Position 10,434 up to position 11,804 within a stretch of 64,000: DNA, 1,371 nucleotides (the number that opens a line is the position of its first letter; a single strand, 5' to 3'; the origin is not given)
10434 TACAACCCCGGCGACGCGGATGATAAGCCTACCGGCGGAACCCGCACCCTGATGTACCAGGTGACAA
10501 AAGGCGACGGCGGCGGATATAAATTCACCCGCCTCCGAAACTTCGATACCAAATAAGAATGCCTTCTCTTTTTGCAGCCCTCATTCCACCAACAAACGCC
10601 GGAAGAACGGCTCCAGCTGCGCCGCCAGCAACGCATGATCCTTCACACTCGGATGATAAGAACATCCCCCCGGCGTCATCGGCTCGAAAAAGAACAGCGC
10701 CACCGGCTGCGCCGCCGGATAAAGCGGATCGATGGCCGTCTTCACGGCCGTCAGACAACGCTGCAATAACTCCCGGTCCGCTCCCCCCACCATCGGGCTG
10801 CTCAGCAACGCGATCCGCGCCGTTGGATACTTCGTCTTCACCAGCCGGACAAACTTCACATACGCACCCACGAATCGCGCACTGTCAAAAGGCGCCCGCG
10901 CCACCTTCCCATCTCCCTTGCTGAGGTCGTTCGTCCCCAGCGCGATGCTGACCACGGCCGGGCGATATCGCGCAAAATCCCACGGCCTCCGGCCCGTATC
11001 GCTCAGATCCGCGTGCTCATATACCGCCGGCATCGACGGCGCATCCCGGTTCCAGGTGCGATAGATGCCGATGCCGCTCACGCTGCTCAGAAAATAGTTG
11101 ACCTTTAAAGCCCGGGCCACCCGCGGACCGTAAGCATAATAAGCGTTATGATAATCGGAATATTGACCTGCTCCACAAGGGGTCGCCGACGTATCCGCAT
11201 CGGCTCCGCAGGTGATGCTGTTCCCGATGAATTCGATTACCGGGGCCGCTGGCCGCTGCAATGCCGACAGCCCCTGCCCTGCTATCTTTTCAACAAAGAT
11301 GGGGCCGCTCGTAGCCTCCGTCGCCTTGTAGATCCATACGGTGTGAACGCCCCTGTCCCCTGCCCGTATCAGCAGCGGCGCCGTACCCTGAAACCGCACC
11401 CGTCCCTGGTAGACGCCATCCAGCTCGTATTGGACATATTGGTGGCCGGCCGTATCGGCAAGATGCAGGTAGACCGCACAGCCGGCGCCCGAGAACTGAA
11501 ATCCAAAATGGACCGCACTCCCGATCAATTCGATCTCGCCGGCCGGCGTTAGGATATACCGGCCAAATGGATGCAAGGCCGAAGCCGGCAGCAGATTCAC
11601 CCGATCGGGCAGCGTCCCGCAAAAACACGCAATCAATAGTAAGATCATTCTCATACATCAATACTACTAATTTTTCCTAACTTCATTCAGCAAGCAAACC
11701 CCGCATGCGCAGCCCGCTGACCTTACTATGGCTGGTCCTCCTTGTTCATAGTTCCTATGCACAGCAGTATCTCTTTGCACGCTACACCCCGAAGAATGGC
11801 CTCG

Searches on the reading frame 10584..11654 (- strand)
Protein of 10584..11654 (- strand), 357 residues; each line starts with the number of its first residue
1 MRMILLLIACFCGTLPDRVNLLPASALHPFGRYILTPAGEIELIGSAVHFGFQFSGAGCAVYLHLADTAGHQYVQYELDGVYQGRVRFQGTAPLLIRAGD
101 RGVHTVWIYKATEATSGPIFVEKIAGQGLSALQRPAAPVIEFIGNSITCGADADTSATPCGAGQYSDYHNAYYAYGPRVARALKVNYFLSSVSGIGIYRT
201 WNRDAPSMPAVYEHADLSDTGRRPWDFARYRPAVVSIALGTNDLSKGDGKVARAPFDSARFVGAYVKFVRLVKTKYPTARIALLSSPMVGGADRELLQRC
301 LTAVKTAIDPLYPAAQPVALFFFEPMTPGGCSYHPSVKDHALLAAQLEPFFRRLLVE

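Call 4: search_protein_families(library=pfam, proteins=[window:10584-11654:-], max_evalue=0.01)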
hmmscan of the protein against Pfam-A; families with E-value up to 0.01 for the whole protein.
window:10584-11654:- (357 aa): 3 families
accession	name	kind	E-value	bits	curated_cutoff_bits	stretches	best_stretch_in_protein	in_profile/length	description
PF13472.12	Lipase_GDSL_2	-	8e-12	46.4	32.9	1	142-296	1-120/178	GDSL-like Lipase/Acylhydrolase family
PF17996.7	CE2_N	-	5.4e-08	33.3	27.9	1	31-125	3-97/108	Carbohydrate esterase 2 N-terminal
PF00657.28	Lipase_GDSL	-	0.0016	19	23.6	1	140-258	1-105/208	GDSL-like Lipase/Acylhydrolase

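Call 47: search_protein_families(library=ncbifam, proteins=[window:10584-11654:-], max_evalue=0.001)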
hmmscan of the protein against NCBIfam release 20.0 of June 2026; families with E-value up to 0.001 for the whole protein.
window:10584-11654:- (357 aa): 1 family
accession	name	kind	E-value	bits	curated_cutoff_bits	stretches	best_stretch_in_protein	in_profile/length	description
NF042969.1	AcxyGlmanDactase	equivalog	3.6e-28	98.4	500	1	30-354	8-320/323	bifunctional acetylxylan esterase/glucomannan deacetylase AxeC2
